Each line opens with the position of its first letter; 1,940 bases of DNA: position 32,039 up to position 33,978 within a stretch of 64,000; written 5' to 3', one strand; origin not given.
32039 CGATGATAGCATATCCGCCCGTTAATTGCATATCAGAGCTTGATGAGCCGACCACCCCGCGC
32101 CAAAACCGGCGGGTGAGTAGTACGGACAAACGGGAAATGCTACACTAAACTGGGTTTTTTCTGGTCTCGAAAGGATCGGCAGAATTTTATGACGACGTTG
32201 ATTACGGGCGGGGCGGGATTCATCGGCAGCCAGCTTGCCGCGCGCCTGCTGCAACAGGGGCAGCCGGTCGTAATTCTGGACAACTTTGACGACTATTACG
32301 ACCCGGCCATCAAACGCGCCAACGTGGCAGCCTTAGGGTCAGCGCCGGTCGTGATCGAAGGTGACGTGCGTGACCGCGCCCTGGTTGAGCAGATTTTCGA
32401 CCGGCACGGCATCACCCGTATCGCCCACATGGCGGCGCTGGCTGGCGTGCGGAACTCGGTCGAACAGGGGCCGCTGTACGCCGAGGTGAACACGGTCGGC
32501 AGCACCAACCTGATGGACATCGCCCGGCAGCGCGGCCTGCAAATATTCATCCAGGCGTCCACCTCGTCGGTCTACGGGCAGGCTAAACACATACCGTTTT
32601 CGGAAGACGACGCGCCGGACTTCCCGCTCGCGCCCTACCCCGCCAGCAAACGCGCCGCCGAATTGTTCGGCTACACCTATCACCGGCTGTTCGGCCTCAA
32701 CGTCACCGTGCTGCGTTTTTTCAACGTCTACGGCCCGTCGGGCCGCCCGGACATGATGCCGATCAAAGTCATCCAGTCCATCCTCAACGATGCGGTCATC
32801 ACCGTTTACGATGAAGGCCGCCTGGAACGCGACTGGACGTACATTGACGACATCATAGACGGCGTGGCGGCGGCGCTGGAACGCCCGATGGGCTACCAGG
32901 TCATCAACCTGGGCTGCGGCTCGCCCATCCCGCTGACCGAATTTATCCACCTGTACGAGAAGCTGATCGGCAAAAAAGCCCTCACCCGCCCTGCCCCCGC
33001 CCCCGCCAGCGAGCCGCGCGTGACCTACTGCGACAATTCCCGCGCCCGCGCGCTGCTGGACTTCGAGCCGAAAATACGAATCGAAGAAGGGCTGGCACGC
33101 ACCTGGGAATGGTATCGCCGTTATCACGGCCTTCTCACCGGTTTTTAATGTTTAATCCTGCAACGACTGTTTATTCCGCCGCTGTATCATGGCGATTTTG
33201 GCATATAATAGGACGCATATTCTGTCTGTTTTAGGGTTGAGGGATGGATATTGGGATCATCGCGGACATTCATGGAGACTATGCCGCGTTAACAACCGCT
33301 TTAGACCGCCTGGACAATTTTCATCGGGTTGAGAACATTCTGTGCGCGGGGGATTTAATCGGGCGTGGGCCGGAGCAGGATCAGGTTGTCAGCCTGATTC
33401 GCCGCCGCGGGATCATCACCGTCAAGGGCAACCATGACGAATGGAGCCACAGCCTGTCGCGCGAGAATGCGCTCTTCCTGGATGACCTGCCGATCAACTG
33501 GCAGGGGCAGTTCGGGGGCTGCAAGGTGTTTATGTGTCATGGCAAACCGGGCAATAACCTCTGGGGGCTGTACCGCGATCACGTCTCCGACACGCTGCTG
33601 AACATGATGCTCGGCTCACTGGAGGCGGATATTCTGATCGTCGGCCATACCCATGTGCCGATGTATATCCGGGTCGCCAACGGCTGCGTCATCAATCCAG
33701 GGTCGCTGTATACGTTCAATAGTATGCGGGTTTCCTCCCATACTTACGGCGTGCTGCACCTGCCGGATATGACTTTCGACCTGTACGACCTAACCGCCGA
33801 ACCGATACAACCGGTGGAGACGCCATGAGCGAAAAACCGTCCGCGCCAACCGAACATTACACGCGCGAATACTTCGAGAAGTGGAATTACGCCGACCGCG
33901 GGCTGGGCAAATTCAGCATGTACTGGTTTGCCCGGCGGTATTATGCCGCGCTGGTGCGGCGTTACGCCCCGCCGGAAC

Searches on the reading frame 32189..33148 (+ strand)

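Call 10: search_protein_families(library=pfam, proteins=[window:32189-33148:+], max_evalue=0.0001)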
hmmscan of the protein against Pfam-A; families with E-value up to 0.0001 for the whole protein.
window:32189-33148:+ (319 aa): 9 families
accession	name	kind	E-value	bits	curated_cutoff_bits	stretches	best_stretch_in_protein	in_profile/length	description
PF01370.27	Epimerase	-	9.5e-55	186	20.9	1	4-242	2-240/240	NAD dependent epimerase/dehydratase family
PF16363.11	GDP_Man_Dehyd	-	1.2e-52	179.9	27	1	4-304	1-331/332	GDP-mannose 4,6 dehydratase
PF02719.21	Polysacc_synt_2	-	9e-17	61.6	20.2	1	4-262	2-249/293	Polysaccharide biosynthesis protein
PF01073.25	3Beta_HSD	-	1.1e-16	61.2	22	1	4-223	1-222/280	3-beta hydroxysteroid dehydrogenase/isomerase family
PF04321.23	RmlD_sub_bind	-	3.4e-14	53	27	1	1-232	1-199/287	RmlD substrate binding domain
PF07993.18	NAD_binding_4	-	6.2e-10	39.1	20.1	1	5-186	1-210/258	Male sterility protein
PF00106.31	adh_short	-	1.2e-05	25.3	26.6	1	3-89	3-89/195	short chain dehydrogenase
PF08659.16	KR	-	1.8e-05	25.2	22.6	1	2-135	2-147/180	KR domain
PF13460.12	NAD_binding_10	-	5.5e-05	23.5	27.2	0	7-158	1-128/184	NAD(P)H-binding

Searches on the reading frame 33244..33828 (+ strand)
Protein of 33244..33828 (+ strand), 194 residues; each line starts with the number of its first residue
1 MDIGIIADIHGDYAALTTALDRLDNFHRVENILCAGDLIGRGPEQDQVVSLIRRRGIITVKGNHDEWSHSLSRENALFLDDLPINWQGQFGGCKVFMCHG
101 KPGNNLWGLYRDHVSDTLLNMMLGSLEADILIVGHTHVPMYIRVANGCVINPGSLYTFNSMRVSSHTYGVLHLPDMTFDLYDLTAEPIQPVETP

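Call 10: search_protein_families(library=pfam, proteins=[window:33244-33828:+], max_evalue=0.0001)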
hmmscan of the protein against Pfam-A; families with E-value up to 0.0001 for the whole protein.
window:33244-33828:+ (194 aa): 2 families
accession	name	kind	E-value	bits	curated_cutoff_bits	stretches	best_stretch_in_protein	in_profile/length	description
PF12850.12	Metallophos_2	-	6.6e-23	81.9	27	1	1-172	1-150/154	Calcineurin-like phosphoesterase superfamily domain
PF00149.33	Metallophos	-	2.9e-16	60.9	21.5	1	1-139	1-191/191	Calcineurin-like phosphoesterase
